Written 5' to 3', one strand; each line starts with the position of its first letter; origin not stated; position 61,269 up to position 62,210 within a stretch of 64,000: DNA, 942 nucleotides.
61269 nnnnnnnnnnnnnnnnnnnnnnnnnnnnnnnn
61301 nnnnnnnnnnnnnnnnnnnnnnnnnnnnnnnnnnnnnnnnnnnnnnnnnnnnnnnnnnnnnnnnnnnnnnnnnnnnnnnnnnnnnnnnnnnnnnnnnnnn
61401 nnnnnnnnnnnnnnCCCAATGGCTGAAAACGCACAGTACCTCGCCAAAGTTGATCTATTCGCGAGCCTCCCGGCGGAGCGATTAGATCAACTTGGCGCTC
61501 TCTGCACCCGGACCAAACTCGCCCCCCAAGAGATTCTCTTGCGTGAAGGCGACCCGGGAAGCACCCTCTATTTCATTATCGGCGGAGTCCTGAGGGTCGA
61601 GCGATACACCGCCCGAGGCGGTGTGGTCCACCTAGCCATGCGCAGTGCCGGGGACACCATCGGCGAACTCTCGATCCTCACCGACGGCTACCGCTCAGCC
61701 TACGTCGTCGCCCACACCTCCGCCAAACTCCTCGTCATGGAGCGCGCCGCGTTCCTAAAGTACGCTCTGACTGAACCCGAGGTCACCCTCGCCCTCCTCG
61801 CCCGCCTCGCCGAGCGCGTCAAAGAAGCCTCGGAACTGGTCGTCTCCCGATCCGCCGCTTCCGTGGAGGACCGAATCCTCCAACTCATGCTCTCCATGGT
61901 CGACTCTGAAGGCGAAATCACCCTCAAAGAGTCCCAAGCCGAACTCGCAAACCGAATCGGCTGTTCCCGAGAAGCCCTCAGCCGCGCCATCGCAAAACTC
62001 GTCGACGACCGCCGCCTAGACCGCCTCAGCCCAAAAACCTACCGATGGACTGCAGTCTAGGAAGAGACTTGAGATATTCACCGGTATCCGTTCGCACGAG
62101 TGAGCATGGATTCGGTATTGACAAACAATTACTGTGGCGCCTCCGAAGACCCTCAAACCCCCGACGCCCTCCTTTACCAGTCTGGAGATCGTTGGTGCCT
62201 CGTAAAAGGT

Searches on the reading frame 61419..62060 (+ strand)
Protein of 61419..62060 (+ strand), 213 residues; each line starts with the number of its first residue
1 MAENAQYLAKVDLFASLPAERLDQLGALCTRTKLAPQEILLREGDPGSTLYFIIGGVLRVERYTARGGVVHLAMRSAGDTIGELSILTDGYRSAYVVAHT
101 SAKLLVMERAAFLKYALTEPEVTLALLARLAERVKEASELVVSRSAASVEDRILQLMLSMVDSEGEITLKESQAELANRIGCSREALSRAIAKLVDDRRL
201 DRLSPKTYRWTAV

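Call 7: search_protein_families(library=pfam, proteins=[window:61419-62060:+], max_evalue=0.01)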
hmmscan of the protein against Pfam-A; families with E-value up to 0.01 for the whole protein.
window:61419-62060:+ (213 aa): 4 families
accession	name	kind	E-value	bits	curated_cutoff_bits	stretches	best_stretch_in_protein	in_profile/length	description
PF00027.35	cNMP_binding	-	1.2e-16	60.9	27.5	1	33-115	3-85/89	Cyclic nucleotide-binding domain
PF13545.12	HTH_Crp_2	-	6.3e-08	32.9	27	1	152-201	2-53/70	Crp-like helix-turn-helix domain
PF25213.1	HVO_A0261_N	-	0.0006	20.1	35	1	172-212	26-65/86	HVO_A0261 N-terminal domain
PF01047.28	MarR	-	0.0044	17.3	24.6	0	158-197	9-44/59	MarR family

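Call 10: find_encoding_contigs(protein=window:61419-62060:+, flank=10000, max_places=10)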
Protein window:61419-62060:+ (213 aa): no gene with exactly this product is on record in the collection.

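Call 11: search_protein_families(library=padloc, proteins=[window:61419-62060:+], max_evalue=0.01)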
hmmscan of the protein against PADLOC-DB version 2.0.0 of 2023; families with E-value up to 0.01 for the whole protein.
window:61419-62060:+ (213 aa): 5 families
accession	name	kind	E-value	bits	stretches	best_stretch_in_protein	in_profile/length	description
PDLC00731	Effector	-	2e-12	44.7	1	27-144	38-151/306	TIR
PDLC02371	PycTIR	-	2.1e-12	45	1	26-144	34-148/288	-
PDLC00732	Effector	-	1.7e-09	35.1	1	32-144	39-147/301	TIR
PDLC00734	PycC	-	9.5e-08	29.5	1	15-165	19-168/374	Pycsar cyclase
PDLC00730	Effector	-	0.0095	13.2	0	38-102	65-125/299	TIR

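Call 12: search_protein_families(library=ncbifam, proteins=[window:61419-62060:+], max_evalue=0.01)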
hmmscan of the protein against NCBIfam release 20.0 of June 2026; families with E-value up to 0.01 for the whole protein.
window:61419-62060:+ (213 aa): 11 families
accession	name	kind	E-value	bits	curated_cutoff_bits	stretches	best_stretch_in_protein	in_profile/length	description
NF008732.0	PRK11753.1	equivalog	2.5e-18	66.3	266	1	19-199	13-200/214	cAMP-activated global transcriptional regulator CRP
NF058543.1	ActPatMycb56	equivalog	3.8e-10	39.1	460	1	12-129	2-117/317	acetyltransferase Pat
NF006901.0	PRK09392.1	equivalog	2.6e-08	33.5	211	1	3-196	4-199/236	transcriptional activator FtrB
NF050806.1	TransRegFixKCaul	equivalog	4.9e-08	32.5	300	1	32-197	26-191/215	transcriptional regulator FixK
TIGR03697.1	NtcA_cyano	equivalog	2.8e-07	30.5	244.95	1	43-198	7-171/193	global nitrogen regulator NtcA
NF041163.2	encap_f2b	equivalog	5.4e-07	29.1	400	1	7-129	72-196/450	family 2B encapsulin nanocompartment shell protein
NF010499.0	PRK13918.1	equivalog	6e-07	29.2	274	1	35-195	18-177/205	CRP/FNR family transcriptional regulator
TIGR03896.1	cyc_nuc_ocin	subfamily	1.6e-06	27.7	161.05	1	13-112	145-244/317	bacteriocin-type transport-associated protein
NF053664.1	TransRegPtrACyano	equivalog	0.00047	19.5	300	1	49-200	29-180/196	Crp/Fnr family transcriptional regulator PtrA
NF007707.0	PRK10402.1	subfamily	0.0016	18.1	180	1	33-202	35-201/226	transcriptional regulator YeiL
NF008365.0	PRK11161.1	subfamily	0.0018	17.6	228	1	16-194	33-218/250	fumarate/nitrate reduction transcriptional regulator Fnr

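Call 38: find_related_loci(query=A2, collection=genome_contigs, flank=10000)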
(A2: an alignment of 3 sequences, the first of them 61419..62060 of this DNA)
Query A2 (213 aa) in genome_contigs; peptide patterns used: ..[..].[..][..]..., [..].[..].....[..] (x = any residue, [..] = any of these).
349 stretches matched a pattern; 68 encode a relative of the query (tblastn E <= 1e-3); 68 distinct loci.
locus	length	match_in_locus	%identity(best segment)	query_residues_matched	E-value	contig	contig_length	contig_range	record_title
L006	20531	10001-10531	31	35-206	6e-16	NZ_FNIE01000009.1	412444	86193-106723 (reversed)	Actinacidiphila guanduensis strain CGMCC 4.2022, whole genome shotgun sequence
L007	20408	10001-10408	37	8-144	5e-16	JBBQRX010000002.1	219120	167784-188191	MAG: Candidatus Limnocylindrales bacterium isolate Co_metawrap_1715 Cmw_1715_k141_14246407_length_219120_cov_20.3222, wh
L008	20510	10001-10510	27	23-191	3e-15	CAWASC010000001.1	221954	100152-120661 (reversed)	MAG: uncultured Actinomycetota bacterium isolate MFD02581.bin.1.174 genome assembly, contig: contig_12191, whole genome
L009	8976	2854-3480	26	1-196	3e-15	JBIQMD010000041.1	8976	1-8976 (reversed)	MAG: Truepera radiovictrix isolate mag.65g NODE_4101_length_8976, whole genome shotgun sequence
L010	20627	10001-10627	25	1-196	5e-15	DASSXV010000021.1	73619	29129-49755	MAG TPA_asm: Trueperaceae bacterium isolate SMAG_U659 k141_781363, whole genome shotgun sequence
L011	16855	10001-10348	37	21-136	1e-14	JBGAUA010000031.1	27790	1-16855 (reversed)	MAG: Anaerolineae bacterium isolate MAG_MBR_AS.19 MBRAS-19_NODE_31_length_27790_cov_5.332912, whole genome shotgun seque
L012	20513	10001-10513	30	38-201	2e-14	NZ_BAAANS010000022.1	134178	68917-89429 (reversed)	Kitasatospora saccharophila strain JCM 14559 sequence022, whole genome shotgun sequence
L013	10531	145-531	36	8-137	3e-14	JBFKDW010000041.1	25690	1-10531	MAG: Acidimicrobiia bacterium isolate Mix_sand20.2022.06.G.68 k141_3739212_length_25690_cov_19.0820, whole genome shotgu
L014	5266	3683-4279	28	6-202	9e-14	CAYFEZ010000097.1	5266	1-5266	MAG TPA_asm: uncultured Dehalococcoidales bacterium isolate ERP003628_co1_197 genome assembly, contig: NODE_14735_length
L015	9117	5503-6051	30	8-192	2e-13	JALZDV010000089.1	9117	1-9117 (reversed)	MAG: Actinomycetota bacterium isolate SDM bin9 SC8801-03_k127_1836601, whole genome shotgun sequence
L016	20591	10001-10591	26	8-197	6e-13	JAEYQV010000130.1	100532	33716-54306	MAG: Bacillota bacterium isolate OH_CBB_36 k127_715960, whole genome shotgun sequence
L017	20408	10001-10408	32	8-143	2e-12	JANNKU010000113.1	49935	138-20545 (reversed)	MAG: Deltaproteobacteria bacterium isolate SOY_38_metabat_69 SOY_38_k141_857622, whole genome shotgun sequence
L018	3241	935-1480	31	11-197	7e-12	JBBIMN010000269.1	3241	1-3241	MAG: Acidobacteriota bacterium isolate RVF170221_bin_233 NODE_29176_length_3241_cov_4.300063, whole genome shotgun seque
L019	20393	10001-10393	32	6-137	2e-11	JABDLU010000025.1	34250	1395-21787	MAG: Acidimicrobiia bacterium isolate SS_bin_83 k127_2560275, whole genome shotgun sequence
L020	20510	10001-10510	26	33-194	4e-11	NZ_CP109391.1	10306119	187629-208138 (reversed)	Streptomyces sp. NBC_01538 strain NBC 01538 chromosome, complete genome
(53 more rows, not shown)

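Call 39: find_homologous_proteins(query=window:61419-62060:+, max_evalue=1e-30)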
Query window:61419-62060:+ (213 aa): 4 proteins with E <= 1e-30 among 1308 candidates.
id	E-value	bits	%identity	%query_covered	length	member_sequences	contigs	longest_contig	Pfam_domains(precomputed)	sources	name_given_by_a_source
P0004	5.8e-127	439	100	100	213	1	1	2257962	PF13545.13,PF00027.36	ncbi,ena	-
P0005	6.9e-98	344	77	100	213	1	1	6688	PF13545.13,PF00027.36,PF25213.2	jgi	jgi:CRP/FNR family transcriptional regulator, cyclic AMP receptor protein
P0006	1.2e-78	281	62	100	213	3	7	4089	PF13545.13,PF00027.36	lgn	-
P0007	6.8e-70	253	60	95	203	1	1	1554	PF13545.13,PF00027.36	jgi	jgi:CRP/FNR family transcriptional regulator, cyclic AMP receptor protein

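Call 40: find_encoding_contigs(protein=P0005, flank=10000, max_places=5)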
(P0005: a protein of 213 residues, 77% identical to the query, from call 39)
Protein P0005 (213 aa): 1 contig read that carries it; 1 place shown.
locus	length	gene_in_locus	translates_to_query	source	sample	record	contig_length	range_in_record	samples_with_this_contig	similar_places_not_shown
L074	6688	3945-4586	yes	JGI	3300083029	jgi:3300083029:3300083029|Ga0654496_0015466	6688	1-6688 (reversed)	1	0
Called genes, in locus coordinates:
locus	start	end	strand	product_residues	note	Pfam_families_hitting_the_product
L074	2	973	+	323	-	?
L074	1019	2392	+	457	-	-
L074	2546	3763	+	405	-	-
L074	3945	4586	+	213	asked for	PF00027:cNMP_binding, PF13545:HTH_Crp_2, PF25213:HVO_A0261_N (weak)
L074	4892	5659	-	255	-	PF14112:DUF4284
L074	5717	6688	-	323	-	?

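Call 41: find_encoding_contigs(protein=P0006, flank=10000, max_places=8)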
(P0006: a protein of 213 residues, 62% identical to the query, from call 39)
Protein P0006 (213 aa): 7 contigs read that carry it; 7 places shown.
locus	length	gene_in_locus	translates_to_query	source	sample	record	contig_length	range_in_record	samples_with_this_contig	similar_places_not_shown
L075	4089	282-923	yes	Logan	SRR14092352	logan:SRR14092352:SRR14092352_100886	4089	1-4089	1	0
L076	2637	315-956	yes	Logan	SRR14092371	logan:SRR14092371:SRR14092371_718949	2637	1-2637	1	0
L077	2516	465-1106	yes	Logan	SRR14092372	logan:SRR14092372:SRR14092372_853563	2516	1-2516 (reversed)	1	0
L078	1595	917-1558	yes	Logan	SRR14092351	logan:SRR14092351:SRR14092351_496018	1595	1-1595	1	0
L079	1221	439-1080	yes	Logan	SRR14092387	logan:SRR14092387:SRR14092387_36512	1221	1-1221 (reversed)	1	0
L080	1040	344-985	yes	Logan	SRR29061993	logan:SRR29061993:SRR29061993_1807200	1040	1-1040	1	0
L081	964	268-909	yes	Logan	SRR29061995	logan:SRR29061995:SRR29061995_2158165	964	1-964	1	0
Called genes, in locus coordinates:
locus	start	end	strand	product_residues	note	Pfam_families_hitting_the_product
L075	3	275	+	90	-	?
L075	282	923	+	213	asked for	PF00027:cNMP_binding, PF13545:HTH_Crp_2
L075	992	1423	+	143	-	PF12867:DinB_2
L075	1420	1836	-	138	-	PF08818:DUF1801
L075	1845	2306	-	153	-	-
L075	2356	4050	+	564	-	PF00144:Beta-lactamase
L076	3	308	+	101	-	?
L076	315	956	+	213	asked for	PF00027:cNMP_binding, PF13545:HTH_Crp_2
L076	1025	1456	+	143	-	PF12867:DinB_2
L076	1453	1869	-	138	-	PF08818:DUF1801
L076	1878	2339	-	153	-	-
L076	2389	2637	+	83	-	?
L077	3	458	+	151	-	?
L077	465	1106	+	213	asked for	PF00027:cNMP_binding, PF13545:HTH_Crp_2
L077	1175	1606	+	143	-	PF12867:DinB_2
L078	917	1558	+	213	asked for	PF00027:cNMP_binding, PF13545:HTH_Crp_2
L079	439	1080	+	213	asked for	PF00027:cNMP_binding, PF13545:HTH_Crp_2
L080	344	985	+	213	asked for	PF00027:cNMP_binding, PF13545:HTH_Crp_2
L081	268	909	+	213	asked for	PF00027:cNMP_binding, PF13545:HTH_Crp_2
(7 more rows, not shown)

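Call 42: find_encoding_contigs(protein=P0007, flank=10000, max_places=5)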
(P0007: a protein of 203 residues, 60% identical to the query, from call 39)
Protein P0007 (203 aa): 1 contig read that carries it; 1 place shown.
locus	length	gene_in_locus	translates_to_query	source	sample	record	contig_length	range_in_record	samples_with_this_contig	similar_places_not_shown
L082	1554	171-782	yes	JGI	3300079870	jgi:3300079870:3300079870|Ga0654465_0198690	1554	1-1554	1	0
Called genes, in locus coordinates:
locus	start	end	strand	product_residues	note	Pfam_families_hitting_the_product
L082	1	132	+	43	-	?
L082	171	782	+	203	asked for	PF00027:cNMP_binding, PF13545:HTH_Crp_2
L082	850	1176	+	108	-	-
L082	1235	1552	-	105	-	?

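Call 52: search_solved_structures(query=window:61419-62060:+, max_evalue=0.001, show_alignments=3)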
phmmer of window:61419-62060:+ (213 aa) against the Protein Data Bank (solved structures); distinct sequences matched with E-value up to 0.001: 123 (the best 60 are shown).
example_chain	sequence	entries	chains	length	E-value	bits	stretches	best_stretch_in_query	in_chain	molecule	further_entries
4i0b_A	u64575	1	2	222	2.1e-16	63.5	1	29-202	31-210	Catabolite gene activator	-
1o3q_A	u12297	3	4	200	4.2e-16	62.5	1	29-203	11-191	CATABOLITE GENE ACTIVATOR PROTEIN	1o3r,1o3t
1i5z_A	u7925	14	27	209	4.4e-16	62.5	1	29-202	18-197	CATABOLITE GENE ACTIVATOR PROTEIN | CATABOLITE GENE ACTIVATOR PROTEIN (CAP) | PROTEIN (CATABOLITE GENE ACTIVATOR PROTEIN (CAP))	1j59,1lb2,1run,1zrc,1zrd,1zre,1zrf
1cgp_A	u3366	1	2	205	4.4e-16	62.5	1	29-202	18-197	PROTEIN (CATABOLITE GENE ACTIVATOR PROTEIN (CAP))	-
1g6n_A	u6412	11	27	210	4.5e-16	62.4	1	29-202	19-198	CATABOLITE GENE ACTIVATOR PROTEIN | PROTEIN (CATABOLITE GENE ACTIVATOR PROTEIN) | Catabolite gene activator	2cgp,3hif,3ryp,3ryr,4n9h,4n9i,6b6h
4hzf_A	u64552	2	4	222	5.3e-16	62.2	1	29-202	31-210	Catabolite gene activator | cAMP-activated global transcriptional regulator CRP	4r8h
1i6x_A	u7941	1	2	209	5.5e-16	62.1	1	29-202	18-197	CATABOLITE GENE ACTIVATOR PROTEIN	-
3fwe_A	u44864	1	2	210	8.5e-16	61.5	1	29-202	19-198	Catabolite gene activator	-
1o3s_A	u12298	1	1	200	1.1e-15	61.2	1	29-202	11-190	CATABOLITE GENE ACTIVATOR PROTEIN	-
3qop_A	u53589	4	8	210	1.1e-15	61.1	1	29-202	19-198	Catabolite gene activator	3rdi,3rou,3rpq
4i01_A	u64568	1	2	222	1.4e-15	60.8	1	29-202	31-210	Catabolite gene activator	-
4i09_A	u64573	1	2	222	1.4e-15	60.8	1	29-202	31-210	Catabolite gene activator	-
3kcc_A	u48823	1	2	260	1.6e-15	60.6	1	29-202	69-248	Catabolite gene activator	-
1hw5_A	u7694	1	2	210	1.6e-15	60.6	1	29-202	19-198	CATABOLITE GENE ACTIVATOR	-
6dt4_A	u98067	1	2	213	1.7e-15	60.6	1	29-202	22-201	Cyclic AMP receptor protein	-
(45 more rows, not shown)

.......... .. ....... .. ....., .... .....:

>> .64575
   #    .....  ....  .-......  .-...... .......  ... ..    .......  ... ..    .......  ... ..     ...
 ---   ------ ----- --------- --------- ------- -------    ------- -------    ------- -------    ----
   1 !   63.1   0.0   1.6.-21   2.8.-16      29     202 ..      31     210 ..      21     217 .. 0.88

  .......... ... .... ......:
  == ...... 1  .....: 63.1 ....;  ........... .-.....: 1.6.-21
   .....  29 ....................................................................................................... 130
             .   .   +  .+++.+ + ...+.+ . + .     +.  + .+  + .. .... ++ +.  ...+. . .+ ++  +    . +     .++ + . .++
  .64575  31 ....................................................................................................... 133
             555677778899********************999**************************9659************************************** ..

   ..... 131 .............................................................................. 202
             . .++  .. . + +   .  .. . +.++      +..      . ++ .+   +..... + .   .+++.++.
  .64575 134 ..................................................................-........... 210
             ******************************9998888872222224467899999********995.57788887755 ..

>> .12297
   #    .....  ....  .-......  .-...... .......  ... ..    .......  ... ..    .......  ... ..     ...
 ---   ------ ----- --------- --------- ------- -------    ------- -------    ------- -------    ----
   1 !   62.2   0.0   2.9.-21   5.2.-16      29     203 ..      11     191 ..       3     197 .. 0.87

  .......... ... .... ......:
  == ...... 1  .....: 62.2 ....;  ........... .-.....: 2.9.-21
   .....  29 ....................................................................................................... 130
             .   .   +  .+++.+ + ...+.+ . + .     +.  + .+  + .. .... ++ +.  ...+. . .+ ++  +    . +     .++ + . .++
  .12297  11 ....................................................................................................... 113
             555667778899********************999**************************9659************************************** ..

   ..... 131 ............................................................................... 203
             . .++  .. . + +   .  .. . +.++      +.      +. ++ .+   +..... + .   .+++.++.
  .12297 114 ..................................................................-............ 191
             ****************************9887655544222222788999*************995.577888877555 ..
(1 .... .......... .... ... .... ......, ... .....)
